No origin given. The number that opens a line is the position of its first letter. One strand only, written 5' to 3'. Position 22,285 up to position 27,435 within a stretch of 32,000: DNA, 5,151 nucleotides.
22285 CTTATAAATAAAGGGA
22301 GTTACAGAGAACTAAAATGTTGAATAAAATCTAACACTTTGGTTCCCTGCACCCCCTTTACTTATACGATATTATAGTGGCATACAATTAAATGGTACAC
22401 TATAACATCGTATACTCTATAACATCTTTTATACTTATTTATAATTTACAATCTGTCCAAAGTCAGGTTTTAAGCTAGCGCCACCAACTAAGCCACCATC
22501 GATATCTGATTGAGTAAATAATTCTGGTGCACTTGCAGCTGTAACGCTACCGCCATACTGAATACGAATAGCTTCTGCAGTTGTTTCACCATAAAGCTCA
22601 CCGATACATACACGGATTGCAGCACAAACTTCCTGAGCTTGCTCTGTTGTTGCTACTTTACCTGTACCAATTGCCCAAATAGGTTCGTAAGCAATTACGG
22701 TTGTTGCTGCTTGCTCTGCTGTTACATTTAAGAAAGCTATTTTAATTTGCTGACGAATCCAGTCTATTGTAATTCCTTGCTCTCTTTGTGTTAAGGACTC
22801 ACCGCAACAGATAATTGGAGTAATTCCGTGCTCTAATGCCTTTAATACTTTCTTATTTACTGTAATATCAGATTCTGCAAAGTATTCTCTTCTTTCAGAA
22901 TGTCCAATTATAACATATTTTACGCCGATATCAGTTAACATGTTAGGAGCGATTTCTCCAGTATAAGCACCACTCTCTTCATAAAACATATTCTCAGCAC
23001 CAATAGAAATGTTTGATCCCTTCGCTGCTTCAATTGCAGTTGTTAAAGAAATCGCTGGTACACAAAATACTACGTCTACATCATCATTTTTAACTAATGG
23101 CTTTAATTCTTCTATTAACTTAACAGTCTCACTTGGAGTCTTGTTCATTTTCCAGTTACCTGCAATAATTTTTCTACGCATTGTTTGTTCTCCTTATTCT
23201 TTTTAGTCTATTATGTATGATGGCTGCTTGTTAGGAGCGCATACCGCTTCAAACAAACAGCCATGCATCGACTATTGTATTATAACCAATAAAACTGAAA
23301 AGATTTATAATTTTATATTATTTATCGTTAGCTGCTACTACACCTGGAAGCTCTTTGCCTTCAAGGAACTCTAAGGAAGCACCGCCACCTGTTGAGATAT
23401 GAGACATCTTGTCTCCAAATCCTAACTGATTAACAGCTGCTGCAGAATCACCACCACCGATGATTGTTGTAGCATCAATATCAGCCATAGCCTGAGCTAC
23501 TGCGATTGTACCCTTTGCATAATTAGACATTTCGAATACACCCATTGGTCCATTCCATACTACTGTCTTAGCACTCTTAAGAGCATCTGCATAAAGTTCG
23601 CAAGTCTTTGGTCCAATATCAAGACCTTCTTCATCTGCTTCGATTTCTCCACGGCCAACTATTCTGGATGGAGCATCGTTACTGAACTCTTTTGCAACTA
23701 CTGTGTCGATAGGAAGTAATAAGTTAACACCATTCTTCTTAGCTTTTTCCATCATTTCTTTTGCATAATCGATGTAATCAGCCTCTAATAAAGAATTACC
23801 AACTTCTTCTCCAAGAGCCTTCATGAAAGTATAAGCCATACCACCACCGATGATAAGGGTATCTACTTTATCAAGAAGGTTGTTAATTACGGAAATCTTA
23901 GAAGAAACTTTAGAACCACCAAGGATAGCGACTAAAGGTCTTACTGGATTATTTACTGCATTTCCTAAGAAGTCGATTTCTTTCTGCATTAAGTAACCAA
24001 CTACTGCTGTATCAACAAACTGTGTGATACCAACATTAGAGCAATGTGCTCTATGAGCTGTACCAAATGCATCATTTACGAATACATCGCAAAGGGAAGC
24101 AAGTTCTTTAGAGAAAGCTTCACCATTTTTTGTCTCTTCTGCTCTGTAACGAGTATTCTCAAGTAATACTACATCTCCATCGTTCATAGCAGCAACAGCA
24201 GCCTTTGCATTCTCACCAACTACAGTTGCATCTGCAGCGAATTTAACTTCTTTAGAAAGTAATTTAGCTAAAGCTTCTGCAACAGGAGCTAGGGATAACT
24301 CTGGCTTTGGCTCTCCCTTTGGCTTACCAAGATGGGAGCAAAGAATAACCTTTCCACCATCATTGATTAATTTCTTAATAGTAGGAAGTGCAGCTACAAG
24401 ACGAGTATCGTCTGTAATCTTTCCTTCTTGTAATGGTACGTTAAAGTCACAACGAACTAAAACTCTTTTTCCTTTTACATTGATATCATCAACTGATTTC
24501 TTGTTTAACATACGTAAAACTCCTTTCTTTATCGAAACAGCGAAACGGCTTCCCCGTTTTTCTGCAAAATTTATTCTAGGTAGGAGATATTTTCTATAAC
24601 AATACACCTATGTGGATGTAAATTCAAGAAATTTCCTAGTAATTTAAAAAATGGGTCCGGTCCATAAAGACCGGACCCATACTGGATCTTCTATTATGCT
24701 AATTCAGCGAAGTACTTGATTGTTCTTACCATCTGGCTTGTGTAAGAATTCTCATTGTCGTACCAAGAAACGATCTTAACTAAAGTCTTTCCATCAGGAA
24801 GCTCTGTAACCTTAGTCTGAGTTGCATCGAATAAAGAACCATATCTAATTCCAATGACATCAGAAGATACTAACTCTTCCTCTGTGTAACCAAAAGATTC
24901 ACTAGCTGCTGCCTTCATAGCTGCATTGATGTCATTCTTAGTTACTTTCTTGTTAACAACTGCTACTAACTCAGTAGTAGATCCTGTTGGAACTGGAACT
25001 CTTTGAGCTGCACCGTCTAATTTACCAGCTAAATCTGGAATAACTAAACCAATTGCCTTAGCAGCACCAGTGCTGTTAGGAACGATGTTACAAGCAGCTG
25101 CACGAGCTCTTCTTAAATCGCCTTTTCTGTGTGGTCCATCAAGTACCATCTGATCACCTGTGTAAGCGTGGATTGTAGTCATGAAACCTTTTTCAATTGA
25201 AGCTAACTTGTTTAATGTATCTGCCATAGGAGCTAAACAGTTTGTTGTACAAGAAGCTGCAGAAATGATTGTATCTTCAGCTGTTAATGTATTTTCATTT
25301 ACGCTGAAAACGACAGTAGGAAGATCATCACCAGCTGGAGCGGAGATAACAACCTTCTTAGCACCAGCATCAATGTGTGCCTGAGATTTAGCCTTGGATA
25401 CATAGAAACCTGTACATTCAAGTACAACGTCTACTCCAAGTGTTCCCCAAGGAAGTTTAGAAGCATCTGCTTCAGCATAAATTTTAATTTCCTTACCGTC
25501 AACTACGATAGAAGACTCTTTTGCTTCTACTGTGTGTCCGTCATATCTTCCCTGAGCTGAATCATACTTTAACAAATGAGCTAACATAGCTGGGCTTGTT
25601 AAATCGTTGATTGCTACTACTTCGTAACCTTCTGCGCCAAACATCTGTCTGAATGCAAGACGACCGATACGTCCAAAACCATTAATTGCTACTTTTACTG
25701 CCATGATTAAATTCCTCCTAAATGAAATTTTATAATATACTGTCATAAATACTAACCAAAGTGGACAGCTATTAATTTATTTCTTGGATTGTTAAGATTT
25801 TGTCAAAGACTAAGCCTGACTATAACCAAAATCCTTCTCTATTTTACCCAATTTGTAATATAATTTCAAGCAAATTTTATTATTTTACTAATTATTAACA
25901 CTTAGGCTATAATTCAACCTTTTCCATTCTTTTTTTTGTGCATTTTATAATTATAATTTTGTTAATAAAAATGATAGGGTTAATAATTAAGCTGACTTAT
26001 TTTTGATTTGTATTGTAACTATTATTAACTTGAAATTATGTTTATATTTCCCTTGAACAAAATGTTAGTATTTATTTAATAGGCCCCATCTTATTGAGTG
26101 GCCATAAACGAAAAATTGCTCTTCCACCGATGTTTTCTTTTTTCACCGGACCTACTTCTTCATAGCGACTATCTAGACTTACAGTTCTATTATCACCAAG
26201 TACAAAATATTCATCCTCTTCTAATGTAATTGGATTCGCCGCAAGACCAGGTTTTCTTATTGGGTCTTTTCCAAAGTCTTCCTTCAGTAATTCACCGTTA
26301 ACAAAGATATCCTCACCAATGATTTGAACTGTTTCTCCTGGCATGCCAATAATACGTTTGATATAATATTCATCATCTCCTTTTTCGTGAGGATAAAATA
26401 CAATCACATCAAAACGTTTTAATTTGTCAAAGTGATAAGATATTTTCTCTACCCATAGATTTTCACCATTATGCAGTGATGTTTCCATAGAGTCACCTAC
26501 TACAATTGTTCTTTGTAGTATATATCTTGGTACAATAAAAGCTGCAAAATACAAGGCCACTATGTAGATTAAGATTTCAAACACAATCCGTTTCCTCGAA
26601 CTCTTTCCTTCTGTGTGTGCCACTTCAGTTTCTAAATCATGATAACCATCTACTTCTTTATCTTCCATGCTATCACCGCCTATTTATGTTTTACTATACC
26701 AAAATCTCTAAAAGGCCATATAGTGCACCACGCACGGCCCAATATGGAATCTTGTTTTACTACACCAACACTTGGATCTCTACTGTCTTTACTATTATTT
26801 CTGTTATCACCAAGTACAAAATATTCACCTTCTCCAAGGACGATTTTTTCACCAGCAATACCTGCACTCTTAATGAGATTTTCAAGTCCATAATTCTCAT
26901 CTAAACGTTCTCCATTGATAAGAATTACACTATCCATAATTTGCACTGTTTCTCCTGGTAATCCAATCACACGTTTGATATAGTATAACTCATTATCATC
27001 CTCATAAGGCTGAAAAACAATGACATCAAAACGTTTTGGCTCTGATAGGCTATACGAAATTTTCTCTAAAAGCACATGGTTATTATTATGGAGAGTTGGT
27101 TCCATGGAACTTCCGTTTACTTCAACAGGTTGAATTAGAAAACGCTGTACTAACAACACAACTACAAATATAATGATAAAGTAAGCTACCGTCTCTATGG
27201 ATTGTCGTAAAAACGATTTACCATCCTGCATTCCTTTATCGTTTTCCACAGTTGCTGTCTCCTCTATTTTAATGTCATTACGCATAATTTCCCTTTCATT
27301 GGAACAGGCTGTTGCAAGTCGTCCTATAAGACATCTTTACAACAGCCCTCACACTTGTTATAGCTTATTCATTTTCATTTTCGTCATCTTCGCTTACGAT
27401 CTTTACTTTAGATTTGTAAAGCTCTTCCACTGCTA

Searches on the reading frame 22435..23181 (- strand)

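Call 9: search_protein_families(library=pfam, proteins=[window:22435-23181:-], max_evalue=0.001)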
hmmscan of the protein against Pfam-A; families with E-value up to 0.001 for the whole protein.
window:22435-23181:- (248 aa): 1 family
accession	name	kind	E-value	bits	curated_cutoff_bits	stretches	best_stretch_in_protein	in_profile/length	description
PF00121.24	TIM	-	1e-93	313.8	20.1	1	4-247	1-244/245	Triosephosphate isomerase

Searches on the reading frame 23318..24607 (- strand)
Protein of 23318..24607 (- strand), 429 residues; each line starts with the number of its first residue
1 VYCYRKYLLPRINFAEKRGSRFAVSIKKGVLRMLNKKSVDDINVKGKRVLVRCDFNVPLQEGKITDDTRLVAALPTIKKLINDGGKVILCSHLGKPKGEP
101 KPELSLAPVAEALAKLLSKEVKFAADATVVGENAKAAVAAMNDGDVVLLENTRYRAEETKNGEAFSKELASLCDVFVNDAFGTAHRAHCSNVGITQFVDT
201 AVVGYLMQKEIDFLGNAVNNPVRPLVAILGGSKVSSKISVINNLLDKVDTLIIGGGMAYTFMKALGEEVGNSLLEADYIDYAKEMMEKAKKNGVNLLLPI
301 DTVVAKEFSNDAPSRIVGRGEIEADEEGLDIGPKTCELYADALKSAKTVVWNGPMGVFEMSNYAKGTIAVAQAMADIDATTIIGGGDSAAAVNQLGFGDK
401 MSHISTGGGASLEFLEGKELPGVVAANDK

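Call 9: search_protein_families(library=pfam, proteins=[window:23318-24607:-], max_evalue=0.001)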
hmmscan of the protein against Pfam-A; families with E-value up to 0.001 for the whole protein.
window:23318-24607:- (429 aa): 1 family
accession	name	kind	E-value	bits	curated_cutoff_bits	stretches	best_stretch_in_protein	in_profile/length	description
PF00162.24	PGK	-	3.9e-165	549.9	27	1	39-418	1-379/379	Phosphoglycerate kinase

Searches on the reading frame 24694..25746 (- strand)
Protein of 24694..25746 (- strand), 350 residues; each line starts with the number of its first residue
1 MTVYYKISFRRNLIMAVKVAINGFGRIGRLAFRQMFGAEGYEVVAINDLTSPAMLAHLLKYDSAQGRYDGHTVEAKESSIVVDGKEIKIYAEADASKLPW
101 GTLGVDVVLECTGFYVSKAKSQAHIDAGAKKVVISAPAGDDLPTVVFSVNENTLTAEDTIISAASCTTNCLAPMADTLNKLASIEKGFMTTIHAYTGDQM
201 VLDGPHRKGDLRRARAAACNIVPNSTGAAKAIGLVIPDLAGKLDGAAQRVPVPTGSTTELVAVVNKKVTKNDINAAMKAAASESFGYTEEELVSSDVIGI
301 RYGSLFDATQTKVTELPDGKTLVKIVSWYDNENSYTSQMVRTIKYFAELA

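Call 9: search_protein_families(library=pfam, proteins=[window:24694-25746:-], max_evalue=0.001)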
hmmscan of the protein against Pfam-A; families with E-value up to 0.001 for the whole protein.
window:24694-25746:- (350 aa): 2 families
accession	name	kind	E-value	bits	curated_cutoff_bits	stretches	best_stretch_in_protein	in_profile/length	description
PF02800.25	Gp_dh_C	-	6.1e-56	188.8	24.4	1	171-329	1-158/158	Glyceraldehyde 3-phosphate dehydrogenase, C-terminal domain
PF00044.30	Gp_dh_N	-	8.2e-37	126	31.7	1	17-117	1-100/101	Glyceraldehyde 3-phosphate dehydrogenase, NAD binding domain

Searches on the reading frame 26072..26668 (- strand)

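Call 9: search_protein_families(library=pfam, proteins=[window:26072-26668:-], max_evalue=0.001)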
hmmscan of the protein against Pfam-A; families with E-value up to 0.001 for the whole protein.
window:26072-26668:- (198 aa): 1 family
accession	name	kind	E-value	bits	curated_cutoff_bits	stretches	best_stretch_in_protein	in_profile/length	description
PF10502.14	Peptidase_S26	-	2.2e-40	138.8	22.9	1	32-189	4-168/168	Signal peptidase, peptidase S26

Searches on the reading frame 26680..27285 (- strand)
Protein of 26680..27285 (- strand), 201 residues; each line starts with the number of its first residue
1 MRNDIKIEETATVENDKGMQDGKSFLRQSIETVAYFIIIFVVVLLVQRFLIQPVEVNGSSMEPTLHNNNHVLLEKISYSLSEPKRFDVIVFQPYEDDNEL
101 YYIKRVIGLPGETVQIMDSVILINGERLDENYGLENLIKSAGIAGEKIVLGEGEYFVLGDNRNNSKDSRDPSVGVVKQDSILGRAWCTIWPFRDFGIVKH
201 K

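Call 9: search_protein_families(library=pfam, proteins=[window:26680-27285:-], max_evalue=0.001)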
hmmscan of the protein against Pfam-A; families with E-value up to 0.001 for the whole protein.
window:26680-27285:- (201 aa): 1 family
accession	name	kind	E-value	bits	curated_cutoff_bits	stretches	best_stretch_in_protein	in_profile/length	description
PF10502.14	Peptidase_S26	-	5.7e-46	157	22.9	1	30-190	2-168/168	Signal peptidase, peptidase S26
